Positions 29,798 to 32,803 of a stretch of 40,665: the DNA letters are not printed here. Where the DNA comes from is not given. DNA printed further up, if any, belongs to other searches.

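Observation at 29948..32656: Stand-alone triple cNMP-binding-domain protein: candidate cAMP effector (CARP-like)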

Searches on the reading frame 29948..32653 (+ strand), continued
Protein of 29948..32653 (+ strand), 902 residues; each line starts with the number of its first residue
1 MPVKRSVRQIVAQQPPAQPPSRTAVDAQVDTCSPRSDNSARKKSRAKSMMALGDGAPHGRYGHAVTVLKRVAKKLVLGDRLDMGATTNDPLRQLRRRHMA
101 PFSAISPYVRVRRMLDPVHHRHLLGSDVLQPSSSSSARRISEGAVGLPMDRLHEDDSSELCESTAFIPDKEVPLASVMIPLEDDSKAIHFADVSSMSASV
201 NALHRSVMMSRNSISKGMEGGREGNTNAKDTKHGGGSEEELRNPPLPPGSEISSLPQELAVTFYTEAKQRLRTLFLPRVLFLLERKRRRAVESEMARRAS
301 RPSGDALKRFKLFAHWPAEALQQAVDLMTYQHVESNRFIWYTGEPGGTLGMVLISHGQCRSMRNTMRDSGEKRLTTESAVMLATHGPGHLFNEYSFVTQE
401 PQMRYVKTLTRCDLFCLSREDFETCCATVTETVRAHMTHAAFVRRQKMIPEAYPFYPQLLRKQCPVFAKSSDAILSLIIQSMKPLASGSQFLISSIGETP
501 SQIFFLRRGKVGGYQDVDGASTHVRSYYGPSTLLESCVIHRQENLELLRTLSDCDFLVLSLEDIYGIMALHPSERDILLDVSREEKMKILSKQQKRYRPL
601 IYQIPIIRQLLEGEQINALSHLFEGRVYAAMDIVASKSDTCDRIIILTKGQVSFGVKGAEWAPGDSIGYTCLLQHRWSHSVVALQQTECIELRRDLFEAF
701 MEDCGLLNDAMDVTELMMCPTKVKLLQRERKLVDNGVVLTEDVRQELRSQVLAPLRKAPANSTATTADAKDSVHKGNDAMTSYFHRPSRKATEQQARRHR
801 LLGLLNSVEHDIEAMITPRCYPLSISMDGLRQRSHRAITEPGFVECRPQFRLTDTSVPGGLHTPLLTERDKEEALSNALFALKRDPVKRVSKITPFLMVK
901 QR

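Call 44: predict_structure(alignment_id=A1)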
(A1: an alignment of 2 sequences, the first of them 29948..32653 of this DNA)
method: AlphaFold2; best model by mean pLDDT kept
length: 902 residues; sequences in the alignment: 2
mean_pLDDT: 30.7   pTM: 0.19
mean pLDDT of the five models: 30.7, 27.8, 26.1, 25.6, 24.7
residues with pLDDT >= 90: 0; 70-90: 0; 50-70: 8; < 50: 894
segments of 3 or more residues with pLDDT < 50: 1-725, 732-734, 736-739, 741-746, 749-902
pLDDT, mean of each block of 10 residues (from residue 1): 24 31 27 27 26 32 34 33 30 28 28 26 24 24 25 30 29 25 24 30 28 28 30 30 38 40 38 34 34 34 32 32 34 27 29 29 36 30 24 22 24 29 36 34 31 31 32 32 29 29 32 35 30 30 32 28 33 37 35 33 30 32 31 29 31 26 27 26 27 33 31 31 47 48 48 35 30 28 31 39 33 27 27 25 24 24 32 38 35 27 24
secondary structure, 60 per line:
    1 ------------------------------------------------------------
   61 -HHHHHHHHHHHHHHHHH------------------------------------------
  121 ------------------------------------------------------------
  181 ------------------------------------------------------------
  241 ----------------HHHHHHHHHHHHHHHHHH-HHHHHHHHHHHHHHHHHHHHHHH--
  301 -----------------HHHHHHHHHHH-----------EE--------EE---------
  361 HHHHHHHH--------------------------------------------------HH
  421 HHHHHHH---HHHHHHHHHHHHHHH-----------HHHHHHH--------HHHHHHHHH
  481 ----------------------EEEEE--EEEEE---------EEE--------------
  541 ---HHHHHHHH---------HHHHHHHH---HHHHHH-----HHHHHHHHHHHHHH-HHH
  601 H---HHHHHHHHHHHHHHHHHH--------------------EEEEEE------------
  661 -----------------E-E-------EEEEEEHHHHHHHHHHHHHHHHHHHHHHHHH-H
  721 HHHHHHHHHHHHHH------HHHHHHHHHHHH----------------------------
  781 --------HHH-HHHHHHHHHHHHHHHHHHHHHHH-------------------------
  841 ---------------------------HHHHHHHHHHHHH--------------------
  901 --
elements in order (helices of 4 or more, strands of 3 or more residues): H62-78 H257-274 H276-298 H318-328 H361-368 H419-427 H431-445 H457-463 H472-480 E503-507 E510-514 E524-526 H544-551 H561-568 H572-577 H583-596 H598-601 H605-622 E643-648 E688-693 H694-718 H720-734 H741-752 H793-815 H868-880

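Call 66: list_cluster_members(proteins=[P0141, P0131, P0137, P0122, P0145, P0110, P0094, P0133, P0104, P0116])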
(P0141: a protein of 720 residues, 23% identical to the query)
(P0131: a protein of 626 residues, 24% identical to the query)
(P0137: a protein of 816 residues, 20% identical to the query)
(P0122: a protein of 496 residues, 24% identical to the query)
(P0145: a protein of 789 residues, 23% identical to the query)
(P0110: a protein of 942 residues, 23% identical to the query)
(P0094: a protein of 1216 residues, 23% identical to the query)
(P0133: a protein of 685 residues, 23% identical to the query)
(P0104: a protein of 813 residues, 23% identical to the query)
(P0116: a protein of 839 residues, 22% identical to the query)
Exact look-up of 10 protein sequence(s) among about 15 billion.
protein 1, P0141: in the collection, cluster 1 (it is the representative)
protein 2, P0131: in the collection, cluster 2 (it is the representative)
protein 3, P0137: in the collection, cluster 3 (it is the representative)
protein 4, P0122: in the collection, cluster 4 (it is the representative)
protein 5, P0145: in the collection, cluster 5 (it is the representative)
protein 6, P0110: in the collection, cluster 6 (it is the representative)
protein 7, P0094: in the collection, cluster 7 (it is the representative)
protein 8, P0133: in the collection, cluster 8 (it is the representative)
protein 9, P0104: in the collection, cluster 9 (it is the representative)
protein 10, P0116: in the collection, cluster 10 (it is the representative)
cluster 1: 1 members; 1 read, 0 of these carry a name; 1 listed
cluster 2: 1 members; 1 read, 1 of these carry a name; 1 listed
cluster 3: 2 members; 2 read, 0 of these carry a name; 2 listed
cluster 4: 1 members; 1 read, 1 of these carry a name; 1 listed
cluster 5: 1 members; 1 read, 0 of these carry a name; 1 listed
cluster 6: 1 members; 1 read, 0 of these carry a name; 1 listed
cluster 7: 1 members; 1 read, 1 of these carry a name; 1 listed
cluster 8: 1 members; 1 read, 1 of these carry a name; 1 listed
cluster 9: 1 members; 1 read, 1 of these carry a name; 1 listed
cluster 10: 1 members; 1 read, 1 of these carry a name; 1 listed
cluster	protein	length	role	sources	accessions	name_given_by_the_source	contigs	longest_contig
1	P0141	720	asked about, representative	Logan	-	-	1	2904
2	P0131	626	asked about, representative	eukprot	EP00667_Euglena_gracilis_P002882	EG_transcript_2888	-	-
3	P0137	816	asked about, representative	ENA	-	-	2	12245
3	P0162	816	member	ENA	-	-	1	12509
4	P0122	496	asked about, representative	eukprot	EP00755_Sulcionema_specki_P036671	 ...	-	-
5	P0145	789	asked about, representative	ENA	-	-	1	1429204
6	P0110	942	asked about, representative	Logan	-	-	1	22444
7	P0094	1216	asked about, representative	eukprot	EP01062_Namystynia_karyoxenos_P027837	TRINITY_DN21233_c0_g1_i1.p1 TRINITY_DN21233_c0_g1~~TRINITY_DN21233_c0_g1_i1.p1 ORF ...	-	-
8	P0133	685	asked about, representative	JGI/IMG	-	CRP-like cAMP-binding protein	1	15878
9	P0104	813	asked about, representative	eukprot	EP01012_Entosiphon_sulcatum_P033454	TRINITY_DN42348_c0_g1_i1.p1 TRINITY_DN42348_c0_g1~~TRINITY_DN42348_c0_g1_i1.p1 ORF ...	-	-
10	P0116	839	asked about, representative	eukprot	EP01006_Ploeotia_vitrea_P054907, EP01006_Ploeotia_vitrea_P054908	TRINITY_DN67931_c7_g1_i12.p1 TRINITY_DN67931_c7_g1~~TRINITY_DN67931_c7_g1_i12.p1 ORF ...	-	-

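Call 77: find_encoding_contigs(protein=P0001, flank=6000, max_places=2)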
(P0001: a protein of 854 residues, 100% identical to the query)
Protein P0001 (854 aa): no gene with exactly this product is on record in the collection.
